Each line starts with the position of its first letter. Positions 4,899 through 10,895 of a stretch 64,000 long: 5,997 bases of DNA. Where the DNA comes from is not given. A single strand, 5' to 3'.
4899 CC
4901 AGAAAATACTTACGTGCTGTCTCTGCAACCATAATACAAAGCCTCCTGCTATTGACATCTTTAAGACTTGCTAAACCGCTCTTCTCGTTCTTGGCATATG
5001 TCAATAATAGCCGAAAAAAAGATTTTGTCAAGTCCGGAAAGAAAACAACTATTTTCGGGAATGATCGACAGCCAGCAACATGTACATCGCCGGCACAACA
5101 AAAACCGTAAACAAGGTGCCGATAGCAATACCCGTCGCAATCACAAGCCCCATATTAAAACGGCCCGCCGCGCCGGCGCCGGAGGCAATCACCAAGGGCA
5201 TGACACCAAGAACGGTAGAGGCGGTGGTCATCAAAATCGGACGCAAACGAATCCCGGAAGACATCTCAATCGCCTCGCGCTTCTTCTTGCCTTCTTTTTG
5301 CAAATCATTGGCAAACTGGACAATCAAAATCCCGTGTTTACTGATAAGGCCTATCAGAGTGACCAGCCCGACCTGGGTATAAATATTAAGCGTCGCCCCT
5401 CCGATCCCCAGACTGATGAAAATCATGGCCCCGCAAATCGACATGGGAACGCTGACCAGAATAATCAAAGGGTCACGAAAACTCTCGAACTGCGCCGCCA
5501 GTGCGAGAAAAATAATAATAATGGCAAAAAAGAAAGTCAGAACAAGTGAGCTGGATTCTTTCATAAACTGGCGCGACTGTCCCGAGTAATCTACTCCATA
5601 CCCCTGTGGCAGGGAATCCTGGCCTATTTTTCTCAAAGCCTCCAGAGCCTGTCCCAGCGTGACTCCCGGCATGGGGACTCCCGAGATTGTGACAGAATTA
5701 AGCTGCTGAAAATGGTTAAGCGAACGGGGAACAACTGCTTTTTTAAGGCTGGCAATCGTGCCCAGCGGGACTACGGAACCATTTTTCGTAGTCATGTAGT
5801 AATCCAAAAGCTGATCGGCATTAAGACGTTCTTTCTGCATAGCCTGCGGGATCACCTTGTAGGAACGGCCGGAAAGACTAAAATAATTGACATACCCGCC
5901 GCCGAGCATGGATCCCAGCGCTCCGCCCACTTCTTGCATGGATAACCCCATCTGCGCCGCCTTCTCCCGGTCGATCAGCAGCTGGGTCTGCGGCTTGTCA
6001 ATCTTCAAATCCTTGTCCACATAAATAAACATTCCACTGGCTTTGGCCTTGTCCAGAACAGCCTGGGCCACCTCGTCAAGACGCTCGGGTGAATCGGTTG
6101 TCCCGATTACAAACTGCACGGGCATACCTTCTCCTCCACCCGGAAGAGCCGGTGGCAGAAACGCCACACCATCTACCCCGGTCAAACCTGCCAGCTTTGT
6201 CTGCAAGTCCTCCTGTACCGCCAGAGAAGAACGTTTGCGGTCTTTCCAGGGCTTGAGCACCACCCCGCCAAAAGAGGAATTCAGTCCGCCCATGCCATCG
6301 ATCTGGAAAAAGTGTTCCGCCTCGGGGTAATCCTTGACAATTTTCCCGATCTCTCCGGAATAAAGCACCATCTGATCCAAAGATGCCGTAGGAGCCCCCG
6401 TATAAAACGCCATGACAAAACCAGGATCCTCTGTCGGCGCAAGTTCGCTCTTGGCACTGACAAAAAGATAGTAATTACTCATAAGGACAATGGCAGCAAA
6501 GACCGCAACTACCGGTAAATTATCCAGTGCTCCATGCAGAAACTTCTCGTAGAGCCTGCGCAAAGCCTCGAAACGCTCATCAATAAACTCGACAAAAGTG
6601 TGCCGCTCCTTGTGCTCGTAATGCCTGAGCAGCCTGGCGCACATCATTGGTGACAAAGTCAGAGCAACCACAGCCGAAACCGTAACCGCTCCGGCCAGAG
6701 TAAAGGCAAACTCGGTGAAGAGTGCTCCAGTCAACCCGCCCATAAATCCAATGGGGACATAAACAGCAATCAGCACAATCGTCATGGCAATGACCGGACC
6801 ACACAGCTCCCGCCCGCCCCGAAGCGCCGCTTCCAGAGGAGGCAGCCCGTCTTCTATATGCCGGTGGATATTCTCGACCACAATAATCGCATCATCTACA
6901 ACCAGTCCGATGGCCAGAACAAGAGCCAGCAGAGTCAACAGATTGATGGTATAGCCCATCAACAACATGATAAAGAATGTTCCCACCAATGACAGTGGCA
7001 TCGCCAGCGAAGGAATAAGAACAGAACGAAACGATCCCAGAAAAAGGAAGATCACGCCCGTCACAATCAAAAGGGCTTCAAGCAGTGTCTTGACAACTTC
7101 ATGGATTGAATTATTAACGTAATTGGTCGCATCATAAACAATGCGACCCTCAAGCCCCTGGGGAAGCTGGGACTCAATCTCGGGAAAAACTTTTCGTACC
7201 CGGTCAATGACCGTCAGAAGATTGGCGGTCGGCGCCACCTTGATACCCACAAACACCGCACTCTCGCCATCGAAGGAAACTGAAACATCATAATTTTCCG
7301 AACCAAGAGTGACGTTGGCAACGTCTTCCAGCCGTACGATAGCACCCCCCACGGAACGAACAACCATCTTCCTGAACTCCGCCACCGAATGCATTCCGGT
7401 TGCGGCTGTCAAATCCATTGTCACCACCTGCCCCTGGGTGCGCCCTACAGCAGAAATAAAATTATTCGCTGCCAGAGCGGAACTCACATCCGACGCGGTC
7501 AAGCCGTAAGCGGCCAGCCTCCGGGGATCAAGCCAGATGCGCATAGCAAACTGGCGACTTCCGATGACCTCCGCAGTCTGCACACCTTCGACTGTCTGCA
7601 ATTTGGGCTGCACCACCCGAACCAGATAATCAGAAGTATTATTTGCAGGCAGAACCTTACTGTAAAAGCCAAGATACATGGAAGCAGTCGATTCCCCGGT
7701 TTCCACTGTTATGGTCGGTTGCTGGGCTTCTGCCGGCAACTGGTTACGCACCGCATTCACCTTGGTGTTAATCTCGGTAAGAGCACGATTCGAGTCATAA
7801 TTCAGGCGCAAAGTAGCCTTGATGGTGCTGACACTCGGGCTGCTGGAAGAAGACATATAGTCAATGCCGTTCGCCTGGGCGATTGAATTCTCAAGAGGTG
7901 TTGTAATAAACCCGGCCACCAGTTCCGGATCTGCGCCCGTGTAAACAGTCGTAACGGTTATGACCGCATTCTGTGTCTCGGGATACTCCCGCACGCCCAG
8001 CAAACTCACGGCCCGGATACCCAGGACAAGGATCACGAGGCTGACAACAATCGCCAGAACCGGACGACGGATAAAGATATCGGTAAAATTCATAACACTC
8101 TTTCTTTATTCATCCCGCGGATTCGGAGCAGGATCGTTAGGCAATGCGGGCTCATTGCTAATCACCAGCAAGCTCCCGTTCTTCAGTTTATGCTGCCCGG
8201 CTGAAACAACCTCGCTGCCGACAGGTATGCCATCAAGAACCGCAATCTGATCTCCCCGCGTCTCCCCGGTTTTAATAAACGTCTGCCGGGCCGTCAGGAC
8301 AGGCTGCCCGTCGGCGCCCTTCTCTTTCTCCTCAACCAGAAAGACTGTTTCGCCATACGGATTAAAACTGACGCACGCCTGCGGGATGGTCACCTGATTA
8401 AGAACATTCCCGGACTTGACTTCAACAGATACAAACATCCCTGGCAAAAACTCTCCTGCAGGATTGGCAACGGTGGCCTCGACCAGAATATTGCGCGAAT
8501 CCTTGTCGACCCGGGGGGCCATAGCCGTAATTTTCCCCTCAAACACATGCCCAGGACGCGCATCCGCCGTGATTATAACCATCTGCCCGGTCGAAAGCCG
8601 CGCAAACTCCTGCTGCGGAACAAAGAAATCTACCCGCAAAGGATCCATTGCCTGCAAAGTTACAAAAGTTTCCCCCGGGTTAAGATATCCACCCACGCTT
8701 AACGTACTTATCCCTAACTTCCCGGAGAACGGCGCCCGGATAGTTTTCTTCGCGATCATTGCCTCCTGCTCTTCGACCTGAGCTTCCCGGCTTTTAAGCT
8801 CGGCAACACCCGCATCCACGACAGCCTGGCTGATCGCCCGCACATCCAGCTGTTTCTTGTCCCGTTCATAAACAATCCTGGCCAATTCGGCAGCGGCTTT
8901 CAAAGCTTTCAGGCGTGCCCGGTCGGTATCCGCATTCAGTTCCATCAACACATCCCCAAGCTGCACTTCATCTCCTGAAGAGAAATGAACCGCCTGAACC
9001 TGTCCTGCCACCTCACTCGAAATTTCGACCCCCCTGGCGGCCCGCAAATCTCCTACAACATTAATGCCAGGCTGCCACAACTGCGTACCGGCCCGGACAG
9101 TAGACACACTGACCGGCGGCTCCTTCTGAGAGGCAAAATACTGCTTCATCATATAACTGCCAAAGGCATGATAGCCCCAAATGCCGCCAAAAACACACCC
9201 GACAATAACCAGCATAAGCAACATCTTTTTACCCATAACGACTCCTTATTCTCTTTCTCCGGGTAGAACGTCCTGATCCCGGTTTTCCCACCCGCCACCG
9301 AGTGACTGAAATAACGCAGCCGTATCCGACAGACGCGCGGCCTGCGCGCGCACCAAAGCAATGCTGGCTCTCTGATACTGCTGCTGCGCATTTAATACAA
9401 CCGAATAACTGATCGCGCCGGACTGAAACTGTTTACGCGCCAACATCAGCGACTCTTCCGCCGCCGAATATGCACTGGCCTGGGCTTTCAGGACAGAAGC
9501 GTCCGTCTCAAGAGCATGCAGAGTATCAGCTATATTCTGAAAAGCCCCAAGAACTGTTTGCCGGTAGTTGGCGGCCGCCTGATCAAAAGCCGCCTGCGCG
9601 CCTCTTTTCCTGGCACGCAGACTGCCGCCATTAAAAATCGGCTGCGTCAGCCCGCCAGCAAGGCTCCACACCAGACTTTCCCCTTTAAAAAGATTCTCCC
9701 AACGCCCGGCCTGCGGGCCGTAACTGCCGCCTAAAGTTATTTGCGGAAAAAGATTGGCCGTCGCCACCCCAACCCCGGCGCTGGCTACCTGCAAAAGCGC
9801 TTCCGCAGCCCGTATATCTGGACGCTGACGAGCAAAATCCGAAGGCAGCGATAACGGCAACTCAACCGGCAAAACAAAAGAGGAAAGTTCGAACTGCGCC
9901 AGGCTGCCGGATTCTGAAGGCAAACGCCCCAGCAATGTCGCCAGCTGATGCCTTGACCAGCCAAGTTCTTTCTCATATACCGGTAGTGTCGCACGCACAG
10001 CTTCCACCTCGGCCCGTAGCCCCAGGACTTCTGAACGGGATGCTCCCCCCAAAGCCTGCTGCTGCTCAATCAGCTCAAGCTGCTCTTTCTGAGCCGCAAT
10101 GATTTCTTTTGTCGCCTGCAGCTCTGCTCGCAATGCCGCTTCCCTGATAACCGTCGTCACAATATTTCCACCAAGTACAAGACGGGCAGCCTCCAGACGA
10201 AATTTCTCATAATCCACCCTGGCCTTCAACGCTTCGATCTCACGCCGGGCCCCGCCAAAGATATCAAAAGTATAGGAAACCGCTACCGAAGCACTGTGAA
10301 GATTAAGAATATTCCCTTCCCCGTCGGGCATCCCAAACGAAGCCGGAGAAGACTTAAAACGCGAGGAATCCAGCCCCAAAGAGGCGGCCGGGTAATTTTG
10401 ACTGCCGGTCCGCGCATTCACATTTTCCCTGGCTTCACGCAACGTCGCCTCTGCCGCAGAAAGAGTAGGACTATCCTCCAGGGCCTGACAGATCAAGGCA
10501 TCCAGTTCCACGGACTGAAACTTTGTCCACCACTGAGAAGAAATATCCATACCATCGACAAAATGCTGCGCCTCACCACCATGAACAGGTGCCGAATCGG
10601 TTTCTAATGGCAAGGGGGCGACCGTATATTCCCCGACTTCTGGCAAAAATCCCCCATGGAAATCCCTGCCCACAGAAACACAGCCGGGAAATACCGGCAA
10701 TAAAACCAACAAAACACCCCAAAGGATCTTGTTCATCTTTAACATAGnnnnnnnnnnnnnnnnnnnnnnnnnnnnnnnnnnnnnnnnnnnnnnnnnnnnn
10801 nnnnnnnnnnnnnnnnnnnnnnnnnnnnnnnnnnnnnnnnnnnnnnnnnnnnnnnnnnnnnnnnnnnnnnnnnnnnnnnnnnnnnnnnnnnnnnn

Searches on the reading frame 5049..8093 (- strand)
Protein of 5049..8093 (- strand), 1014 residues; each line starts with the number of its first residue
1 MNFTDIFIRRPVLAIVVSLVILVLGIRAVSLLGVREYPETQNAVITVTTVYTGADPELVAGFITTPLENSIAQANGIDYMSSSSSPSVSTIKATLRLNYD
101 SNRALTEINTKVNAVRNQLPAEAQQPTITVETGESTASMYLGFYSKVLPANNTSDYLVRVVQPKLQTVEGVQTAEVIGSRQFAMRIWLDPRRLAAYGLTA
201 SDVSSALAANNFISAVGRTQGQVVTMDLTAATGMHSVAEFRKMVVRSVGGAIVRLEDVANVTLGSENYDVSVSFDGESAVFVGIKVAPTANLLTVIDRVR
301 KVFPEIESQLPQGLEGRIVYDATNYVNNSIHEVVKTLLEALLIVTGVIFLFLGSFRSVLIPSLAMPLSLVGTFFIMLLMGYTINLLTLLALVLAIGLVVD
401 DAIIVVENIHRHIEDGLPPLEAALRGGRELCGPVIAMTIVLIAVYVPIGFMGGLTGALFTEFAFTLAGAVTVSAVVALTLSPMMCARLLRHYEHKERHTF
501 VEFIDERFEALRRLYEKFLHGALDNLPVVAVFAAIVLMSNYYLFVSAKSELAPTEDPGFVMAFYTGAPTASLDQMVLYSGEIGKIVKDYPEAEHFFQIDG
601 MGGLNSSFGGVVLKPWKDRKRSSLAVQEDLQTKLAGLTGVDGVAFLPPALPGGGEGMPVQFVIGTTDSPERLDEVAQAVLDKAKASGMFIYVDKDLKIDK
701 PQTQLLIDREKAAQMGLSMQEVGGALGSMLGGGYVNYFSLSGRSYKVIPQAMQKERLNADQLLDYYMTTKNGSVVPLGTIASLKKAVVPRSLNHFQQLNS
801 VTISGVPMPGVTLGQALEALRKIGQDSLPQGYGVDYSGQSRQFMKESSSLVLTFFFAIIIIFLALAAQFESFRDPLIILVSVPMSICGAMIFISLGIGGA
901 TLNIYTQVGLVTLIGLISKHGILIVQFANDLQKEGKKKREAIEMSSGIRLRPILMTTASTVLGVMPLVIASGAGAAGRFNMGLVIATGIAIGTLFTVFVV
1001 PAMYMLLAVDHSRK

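Call 42: search_protein_families(library=pfam, proteins=[window:5049-8093:-], max_evalue=0.00001)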
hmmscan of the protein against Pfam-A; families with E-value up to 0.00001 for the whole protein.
window:5049-8093:- (1014 aa): 2 families
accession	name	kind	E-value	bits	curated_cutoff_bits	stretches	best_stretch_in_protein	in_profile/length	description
PF00873.25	ACR_tran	-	1.9e-273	910.3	28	1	4-1007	2-1020/1021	AcrB/AcrD/AcrF family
PF03176.21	MMPL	-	3.9e-08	33.1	20.5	0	815-1007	105-302/333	MMPL family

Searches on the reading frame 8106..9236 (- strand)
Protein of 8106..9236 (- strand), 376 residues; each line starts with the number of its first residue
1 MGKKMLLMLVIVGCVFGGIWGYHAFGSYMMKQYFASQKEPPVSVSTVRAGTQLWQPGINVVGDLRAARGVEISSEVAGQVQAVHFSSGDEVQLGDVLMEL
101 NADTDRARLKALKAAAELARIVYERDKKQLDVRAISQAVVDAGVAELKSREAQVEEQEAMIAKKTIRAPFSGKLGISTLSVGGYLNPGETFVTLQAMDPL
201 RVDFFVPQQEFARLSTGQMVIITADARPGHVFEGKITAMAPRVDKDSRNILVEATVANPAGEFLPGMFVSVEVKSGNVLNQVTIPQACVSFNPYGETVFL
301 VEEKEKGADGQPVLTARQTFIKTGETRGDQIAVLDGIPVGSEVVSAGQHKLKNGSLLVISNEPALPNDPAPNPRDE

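Call 42: search_protein_families(library=pfam, proteins=[window:8106-9236:-], max_evalue=0.00001)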
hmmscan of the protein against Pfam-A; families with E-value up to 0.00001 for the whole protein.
window:8106-9236:- (376 aa): 3 families
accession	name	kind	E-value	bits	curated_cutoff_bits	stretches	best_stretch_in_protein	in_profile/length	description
PF16576.10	HlyD_D23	-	9.5e-25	87.6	30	1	68-269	18-214/214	Barrel-sandwich domain of CusB or HlyD membrane-fusion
PF13437.12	HlyD_3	-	4e-19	69.8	22.2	1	165-266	1-106/106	HlyD family secretion protein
PF13533.13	Biotin_lipoyl_2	-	1.9e-06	28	29.8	0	70-101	1-32/32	Biotin-lipoyl like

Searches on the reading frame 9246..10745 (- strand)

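Call 42: search_protein_families(library=pfam, proteins=[window:9246-10745:-], max_evalue=0.00001)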
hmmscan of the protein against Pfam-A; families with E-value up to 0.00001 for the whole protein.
window:9246-10745:- (499 aa): 1 family
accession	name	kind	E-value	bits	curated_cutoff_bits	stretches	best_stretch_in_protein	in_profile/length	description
PF02321.23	OEP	-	2.9e-52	177.6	22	2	304-483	8-187/187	Outer membrane efflux protein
